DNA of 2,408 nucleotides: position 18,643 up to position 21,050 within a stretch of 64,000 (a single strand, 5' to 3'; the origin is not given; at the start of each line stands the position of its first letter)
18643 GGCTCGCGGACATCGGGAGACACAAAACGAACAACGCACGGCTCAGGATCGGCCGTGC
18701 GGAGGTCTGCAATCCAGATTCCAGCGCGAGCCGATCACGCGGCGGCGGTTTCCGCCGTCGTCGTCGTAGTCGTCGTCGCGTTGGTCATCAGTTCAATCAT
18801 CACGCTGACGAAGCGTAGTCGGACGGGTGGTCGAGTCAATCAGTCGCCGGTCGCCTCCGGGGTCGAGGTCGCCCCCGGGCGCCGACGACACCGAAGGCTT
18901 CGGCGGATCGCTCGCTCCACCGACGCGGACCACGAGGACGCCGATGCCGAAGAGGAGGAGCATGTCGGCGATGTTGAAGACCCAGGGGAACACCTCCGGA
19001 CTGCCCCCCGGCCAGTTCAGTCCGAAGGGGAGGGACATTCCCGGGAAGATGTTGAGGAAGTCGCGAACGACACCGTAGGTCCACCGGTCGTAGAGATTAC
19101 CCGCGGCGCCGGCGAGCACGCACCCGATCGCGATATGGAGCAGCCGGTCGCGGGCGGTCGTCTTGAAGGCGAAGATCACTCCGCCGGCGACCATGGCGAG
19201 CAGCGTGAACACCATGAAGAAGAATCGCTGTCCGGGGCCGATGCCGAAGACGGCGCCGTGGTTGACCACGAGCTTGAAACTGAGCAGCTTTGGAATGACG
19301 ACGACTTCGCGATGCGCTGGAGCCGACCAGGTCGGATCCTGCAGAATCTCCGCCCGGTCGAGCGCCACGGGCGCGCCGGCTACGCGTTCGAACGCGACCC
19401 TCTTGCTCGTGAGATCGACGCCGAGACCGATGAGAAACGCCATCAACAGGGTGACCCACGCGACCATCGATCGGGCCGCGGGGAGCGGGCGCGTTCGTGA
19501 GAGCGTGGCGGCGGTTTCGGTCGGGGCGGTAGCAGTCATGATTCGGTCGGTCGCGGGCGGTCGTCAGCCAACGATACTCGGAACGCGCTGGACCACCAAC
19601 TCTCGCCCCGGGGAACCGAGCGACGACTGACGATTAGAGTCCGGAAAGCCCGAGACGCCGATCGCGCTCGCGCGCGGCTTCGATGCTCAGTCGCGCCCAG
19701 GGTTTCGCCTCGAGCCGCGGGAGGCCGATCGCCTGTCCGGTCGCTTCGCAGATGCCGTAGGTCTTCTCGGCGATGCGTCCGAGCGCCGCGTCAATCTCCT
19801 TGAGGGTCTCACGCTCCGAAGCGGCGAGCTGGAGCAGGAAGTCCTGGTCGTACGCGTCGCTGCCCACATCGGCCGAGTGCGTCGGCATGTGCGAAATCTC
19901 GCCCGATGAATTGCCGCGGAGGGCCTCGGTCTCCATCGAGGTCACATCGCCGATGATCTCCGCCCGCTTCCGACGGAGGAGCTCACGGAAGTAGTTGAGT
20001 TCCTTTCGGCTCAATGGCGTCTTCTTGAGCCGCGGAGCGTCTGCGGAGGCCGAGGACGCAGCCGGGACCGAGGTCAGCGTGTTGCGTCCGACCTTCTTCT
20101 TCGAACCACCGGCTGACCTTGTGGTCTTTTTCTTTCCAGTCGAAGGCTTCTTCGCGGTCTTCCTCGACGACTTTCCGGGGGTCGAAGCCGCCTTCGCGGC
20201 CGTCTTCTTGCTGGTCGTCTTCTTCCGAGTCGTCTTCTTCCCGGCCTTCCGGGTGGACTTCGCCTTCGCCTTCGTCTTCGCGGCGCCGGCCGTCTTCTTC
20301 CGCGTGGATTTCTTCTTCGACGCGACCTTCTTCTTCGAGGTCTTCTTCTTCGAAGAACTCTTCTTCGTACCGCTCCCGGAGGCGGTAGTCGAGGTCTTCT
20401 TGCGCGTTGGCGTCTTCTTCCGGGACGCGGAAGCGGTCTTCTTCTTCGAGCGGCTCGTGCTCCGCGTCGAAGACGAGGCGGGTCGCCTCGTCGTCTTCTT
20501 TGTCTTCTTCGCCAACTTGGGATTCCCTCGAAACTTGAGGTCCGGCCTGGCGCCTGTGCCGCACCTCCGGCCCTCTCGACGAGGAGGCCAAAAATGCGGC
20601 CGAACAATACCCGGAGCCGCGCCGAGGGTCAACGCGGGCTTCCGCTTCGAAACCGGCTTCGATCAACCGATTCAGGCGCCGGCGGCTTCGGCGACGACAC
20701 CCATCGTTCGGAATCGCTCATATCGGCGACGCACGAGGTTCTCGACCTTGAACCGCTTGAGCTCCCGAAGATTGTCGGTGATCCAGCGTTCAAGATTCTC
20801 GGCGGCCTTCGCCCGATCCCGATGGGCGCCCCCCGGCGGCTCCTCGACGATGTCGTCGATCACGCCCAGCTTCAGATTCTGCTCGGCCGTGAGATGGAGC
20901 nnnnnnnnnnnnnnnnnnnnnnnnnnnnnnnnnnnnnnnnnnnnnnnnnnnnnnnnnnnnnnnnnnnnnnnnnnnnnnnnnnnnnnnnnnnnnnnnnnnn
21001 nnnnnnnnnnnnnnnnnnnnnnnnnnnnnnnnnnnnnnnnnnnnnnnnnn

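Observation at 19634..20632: DksA-like regulator fused to a histone-H1-like lysine-rich half, with the zinc finger lost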

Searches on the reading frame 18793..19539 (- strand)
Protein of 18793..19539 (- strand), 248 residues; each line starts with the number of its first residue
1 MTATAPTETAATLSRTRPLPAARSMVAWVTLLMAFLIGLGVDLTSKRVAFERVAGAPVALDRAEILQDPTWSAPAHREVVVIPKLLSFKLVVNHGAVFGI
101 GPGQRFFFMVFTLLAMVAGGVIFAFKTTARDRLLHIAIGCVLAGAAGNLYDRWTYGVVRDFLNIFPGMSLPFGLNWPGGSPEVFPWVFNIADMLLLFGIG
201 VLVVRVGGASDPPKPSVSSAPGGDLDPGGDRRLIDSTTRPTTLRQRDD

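Call 56: search_protein_families(library=pfam, proteins=[window:18793-19539:-], max_evalue=1)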
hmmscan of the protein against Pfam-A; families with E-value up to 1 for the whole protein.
window:18793-19539:- (248 aa): 1 family
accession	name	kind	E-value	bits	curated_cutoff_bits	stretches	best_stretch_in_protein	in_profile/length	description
PF01252.23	Peptidase_A8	-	2.5e-25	89.8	25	1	77-205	24-139/142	Signal peptidase (SPase) II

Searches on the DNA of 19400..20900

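Call 55: search_rna_families(source=window, start=19400, end=20900, threshold=evalue, max_evalue=1)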
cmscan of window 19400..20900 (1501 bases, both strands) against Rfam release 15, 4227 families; matches with E-value up to 1: 1.
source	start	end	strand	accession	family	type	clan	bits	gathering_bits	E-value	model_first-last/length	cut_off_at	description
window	20301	20341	+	RF03157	L31-Gammaproteobacteria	Cis-reg; leader;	CL00118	22.5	33.2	0.034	1-53/53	no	L31-Gammaproteobacteria ribosomal protein leader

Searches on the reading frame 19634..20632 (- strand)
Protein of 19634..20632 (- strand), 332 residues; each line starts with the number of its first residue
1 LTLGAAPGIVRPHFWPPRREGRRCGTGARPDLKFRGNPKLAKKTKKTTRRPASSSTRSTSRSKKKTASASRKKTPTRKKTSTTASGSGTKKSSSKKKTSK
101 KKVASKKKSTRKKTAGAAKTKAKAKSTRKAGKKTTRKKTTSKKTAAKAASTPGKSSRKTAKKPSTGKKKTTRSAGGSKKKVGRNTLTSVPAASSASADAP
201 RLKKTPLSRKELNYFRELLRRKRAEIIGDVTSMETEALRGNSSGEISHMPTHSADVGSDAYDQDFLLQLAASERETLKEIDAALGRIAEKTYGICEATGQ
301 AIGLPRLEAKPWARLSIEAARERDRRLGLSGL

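Call 3: search_protein_families(library=pfam, proteins=[window:19634-20632:-], max_evalue=1)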
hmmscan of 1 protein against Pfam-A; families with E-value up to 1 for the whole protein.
window:19634-20632:- (332 aa): 2 families
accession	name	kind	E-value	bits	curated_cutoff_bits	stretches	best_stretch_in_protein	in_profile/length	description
PF01258.23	zf-dskA_traR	-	7.5e-10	39.1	24.9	1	291-324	2-35/36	Prokaryotic dksA/traR C4-type zinc finger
PF21173.2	DksA-like_N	-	0.013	16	27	1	215-287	1-65/65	DnaK suppressor protein-like, N-terminal domain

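Call 4: search_protein_families(library=ncbifam, proteins=[window:19634-20632:-], max_evalue=1)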
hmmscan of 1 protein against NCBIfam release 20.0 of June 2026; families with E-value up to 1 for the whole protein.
window:19634-20632:- (332 aa): 7 families
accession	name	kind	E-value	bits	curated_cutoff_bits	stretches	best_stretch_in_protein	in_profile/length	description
TIGR02890.1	bacill_yteA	subfamily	2.6e-20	73.1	134.4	1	211-324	2-118/159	regulatory protein, yteA family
TIGR02420.1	dksA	equivalog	1.2e-17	64.3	115.5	1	208-320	2-108/110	RNA polymerase-binding protein DksA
NF033459.1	DksA_like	equivalog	3.7e-16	59.4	105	1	210-319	1-105/113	RNA polymerase-binding protein DksA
NF008045.0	PRK10778.1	equivalog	3e-08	34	289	1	239-319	52-138/151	RNA polymerase-binding protein DksA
NF047351.1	lipase_YSIRK_Sa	exception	0.13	10.5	650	1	52-169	98-233/704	YSIRK-targeted triacylglycerol lipase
NF005846.3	PRK07764.1-6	equivalog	0.48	9.4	625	1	51-223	396-565/628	DNA polymerase III subunit gamma and tau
NF043060.1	MAP_0585_fam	equivalog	0.88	9.5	170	0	49-168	57-171/319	MAP_0585 family protein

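Call 44: predict_structure(alignment_id=A2)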
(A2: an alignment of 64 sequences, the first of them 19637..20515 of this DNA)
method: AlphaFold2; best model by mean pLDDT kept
length: 293 residues; sequences in the alignment: 64
mean_pLDDT: 67.9   pTM: 0.49
mean pLDDT of the five models: 67.9, 66.6, 66.3, 65.5, 64.1
residues with pLDDT >= 90: 99; 70-90: 16; 50-70: 96; < 50: 82
segments of 3 or more residues with pLDDT < 50: 1-4, 13-21, 27-30, 37-39, 41-52, 69-71, 96-99, 101-112, 114-120, 154-156
pLDDT, mean of each block of 10 residues (from residue 1): 50 47 48 50 42 51 51 51 53 49 44 44 55 55 54 52 90 98 98 94 60 67 93 98 98 96 96 96 90 64
secondary structure, 60 per line:
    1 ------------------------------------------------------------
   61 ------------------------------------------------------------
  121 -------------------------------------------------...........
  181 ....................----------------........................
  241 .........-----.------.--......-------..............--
elements in order: H170-200 H217-249 H265-270 H278-291

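Call 47: fold_search(model_id=the predicted structure, library=pdb)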
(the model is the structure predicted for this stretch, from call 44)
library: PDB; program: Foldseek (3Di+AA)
matches with E <= 10: 165; with E <= 0.001: 6
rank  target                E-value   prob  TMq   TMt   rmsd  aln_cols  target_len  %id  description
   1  4ijj_A                4.0e-07  1.00  0.36  0.78   2.2       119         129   33  Structure of transcription factor DksA2 from Pseudomonas aeruginosa (released 2013-02-27)
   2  4ijj_B                3.5e-06  1.00  0.34  0.74   3.0       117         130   33  Structure of transcription factor DksA2 from Pseudomonas aeruginosa (released 2013-02-27)
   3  1tjl_A                1.6e-05  1.00  0.38  0.74   5.8       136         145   24  Crystal structure of transcription factor DksA from E. coli (released 2004-09-07)
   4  7khi_M                3.8e-05  1.00  0.37  0.72   4.3       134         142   22  Escherichia coli RNA polymerase and rrnBP1 promoter complex with DksA/ppGpp (released 2020-10-28)
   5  5vsw_M                1.0e-04  1.00  0.38  0.75   2.6       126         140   23  X-ray crystal structure of Escherichia coli RNA polymerase and DksA/ppGpp complex (released 2017-06-14)
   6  6ptg_B                7.2e-04  1.00  0.26  0.81   6.0       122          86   23  Structure of RNA polymerase binding protein and transcriptional regulator Dks from Chlamydia trachomatis L2 (LGV434) (released 2019-07-24)
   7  6ptg_A                4.0e-03  1.00  0.23  0.72   7.4       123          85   23  Structure of RNA polymerase binding protein and transcriptional regulator Dks from Chlamydia trachomatis L2 (LGV434) (released 2019-07-24)
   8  2kq9_MODEL_1_A        2.5e-02  1.00  0.24  0.59  12.1       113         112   24  Solution structure of DnaK suppressor protein from Agrobacterium tumefaciens C58. Northeast Structural Genomic (released 2009-11-17)
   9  8wb6                  1.8e+00  0.18  0.16  0.35  15.7       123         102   14  Cryo-EM structure of Snf7 N-terminal domain in outer coils of spiral polymers (released 2024-05-29)
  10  4bay_A                1.9e+00  0.38  0.19  0.10   5.0        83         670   16  Phosphomimetic mutant of LSD1-8a splicing variant in complex with CoREST (released 2013-11-27)
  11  6zff_B                1.9e+00  0.21  0.19  0.36  15.3       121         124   12  Pyrococcus furiosus Rad50 coiled coils in rod configuration (released 2020-07-08)
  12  6zca_H                2.0e+00  0.63  0.21  0.09   4.7        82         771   13  Structure of the B. subtilis RNA POLYMERASE in complex with HelD (monomer) (released 2020-10-14)
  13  5eiu_A                2.0e+00  0.21  0.14  0.27   5.3        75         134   16  Mini TRIM5 B-box 2 dimer C2 crystal form (released 2016-06-15)
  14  5fd9                  2.0e+00  0.16  0.16  0.32  17.2       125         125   16  X-ray Crystal Structure of ESCRT-III Snf7 core domain (conformation B) (released 2015-12-30)
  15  7ubt                  2.4e+00  0.25  0.18  0.10   7.3        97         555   18  Stat5a Core in complex with Compound 18 (released 2023-02-15)
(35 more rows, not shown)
